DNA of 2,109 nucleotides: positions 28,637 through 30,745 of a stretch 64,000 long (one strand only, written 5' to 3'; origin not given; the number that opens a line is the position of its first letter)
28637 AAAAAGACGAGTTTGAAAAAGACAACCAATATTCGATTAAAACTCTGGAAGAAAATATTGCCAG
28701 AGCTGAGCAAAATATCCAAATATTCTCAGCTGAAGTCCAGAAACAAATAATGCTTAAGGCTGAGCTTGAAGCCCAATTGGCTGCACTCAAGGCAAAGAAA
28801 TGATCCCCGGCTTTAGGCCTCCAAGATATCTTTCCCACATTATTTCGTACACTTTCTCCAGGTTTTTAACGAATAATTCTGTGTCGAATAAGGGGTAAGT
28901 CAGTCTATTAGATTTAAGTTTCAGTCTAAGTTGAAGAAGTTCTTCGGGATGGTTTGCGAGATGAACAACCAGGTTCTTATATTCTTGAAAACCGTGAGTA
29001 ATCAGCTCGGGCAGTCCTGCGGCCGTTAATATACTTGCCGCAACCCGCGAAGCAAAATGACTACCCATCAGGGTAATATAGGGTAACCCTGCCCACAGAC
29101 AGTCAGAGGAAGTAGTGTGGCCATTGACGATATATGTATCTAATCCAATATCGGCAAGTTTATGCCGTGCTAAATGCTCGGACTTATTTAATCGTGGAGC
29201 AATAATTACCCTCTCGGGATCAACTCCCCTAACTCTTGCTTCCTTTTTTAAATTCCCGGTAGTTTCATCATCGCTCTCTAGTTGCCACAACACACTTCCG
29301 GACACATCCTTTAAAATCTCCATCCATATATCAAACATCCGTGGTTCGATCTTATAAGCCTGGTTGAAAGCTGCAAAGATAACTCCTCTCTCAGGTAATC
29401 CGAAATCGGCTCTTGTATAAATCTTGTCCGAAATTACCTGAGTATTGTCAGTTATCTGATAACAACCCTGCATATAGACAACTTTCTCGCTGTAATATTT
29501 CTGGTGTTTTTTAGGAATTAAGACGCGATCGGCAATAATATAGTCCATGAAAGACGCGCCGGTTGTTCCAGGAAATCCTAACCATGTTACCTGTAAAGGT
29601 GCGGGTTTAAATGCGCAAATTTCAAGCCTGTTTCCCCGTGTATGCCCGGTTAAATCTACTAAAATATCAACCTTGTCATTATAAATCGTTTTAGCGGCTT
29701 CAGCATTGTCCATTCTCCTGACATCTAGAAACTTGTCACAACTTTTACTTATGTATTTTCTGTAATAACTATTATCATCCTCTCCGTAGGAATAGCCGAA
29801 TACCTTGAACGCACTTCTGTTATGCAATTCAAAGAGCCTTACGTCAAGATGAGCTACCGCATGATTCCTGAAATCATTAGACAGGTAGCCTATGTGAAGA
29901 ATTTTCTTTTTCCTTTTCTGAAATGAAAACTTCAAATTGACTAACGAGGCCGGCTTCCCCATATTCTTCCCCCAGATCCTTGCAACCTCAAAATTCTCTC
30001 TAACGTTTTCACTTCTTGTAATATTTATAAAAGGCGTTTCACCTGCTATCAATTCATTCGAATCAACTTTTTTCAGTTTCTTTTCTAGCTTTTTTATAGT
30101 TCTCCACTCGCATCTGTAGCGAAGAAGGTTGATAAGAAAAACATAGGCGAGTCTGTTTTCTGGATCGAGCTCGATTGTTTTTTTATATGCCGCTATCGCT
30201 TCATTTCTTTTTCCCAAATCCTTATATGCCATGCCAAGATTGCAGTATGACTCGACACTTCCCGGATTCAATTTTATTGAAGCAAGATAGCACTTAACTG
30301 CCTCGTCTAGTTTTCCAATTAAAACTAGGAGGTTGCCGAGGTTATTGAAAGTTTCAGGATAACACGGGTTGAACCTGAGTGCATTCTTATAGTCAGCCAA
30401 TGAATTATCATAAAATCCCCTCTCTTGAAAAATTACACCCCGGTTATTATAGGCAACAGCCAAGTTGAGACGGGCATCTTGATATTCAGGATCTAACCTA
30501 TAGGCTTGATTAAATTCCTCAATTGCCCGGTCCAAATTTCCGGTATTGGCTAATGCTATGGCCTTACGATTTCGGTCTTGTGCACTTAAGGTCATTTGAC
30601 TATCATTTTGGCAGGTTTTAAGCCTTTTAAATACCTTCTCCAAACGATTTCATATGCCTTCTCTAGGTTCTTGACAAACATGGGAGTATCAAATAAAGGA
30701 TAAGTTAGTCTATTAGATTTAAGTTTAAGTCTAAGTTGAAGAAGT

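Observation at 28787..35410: Translationally coupled operon of three GT41 O-GlcNAc-transferase-like TPR glycosyltransferases with an embedded FkbM methyltransferase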

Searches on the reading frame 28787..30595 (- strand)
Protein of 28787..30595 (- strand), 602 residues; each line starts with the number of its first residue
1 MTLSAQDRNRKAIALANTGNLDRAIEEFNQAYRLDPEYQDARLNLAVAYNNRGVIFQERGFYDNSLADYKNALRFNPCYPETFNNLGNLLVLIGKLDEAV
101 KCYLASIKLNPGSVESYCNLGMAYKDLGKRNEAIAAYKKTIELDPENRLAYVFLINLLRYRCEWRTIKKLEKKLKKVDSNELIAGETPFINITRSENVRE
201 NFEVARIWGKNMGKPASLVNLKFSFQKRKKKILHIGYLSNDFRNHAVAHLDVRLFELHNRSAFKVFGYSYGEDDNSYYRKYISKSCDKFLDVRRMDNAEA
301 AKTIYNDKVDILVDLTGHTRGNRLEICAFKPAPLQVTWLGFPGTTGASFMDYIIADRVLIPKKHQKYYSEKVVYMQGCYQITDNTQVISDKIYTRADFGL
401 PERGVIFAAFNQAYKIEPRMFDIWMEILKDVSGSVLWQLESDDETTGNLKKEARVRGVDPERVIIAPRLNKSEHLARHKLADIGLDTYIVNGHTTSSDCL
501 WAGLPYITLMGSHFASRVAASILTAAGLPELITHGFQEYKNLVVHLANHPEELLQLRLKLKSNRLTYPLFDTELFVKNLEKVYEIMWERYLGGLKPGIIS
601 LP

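Call 5: search_protein_families(library=pfam, proteins=[window:28787-30595:-], max_evalue=0.01)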
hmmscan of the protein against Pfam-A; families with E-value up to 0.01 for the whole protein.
window:28787-30595:- (602 aa): 19 families
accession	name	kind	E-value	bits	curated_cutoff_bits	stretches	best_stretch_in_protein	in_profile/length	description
PF13844.12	Glyco_transf_41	-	1.1e-103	347.9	25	2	392-579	356-543/543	Glycosyl transferase family 41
PF13414.12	TPR_11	-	1.5e-28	98.7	26.8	4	87-128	1-42/42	TPR repeat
PF00515.34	TPR_1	-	2.4e-28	97.2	27.8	3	115-147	2-34/34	Tetratricopeptide repeat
PF07719.23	TPR_2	-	6.1e-26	88.8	27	3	115-147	2-34/34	Tetratricopeptide repeat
PF13181.12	TPR_8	-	3.5e-23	80.2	25.7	3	115-147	2-34/34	Tetratricopeptide repeat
PF13431.12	TPR_17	-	5e-18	64.2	24.4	2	102-134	1-33/34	Tetratricopeptide repeat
PF13424.12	TPR_12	-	1.7e-15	57.4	30.1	3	82-145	5-76/77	Tetratricopeptide repeat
PF13432.12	TPR_16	-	1.9e-15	57.4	32.7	1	11-53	3-45/65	Tetratricopeptide repeat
PF13428.12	TPR_14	-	1.6e-14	53.4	23.5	1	12-47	8-43/44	Tetratricopeptide repeat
PF14559.12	TPR_19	-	1.2e-11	45.2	25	1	19-51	5-37/68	Tetratricopeptide repeat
PF13374.12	TPR_10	-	1e-10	41.7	27.5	1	115-142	3-30/42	Tetratricopeptide repeat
PF13176.12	TPR_7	-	1.4e-08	34.6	27.9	0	119-148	4-35/36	Tetratricopeptide repeat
PF13371.12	TPR_9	-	2.7e-08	34.1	35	1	95-150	10-65/73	Tetratricopeptide repeat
PF13174.12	TPR_6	-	2.6e-06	28.1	26.3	0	119-146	5-32/33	Tetratricopeptide repeat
PF24575.1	TPR_Slam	-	5.2e-06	27.3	35.2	1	11-49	53-91/104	Surface lipoprotein assembly modifier, N-terminal TPR repeats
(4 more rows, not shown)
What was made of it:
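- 28787..30595 (-): OGT1: about 4.5 TPRs plus a GT41 domain. The pocket is as in human OGT except V917, which is the commonest bacterial state. PF13844 1.1e-104 (call 5).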
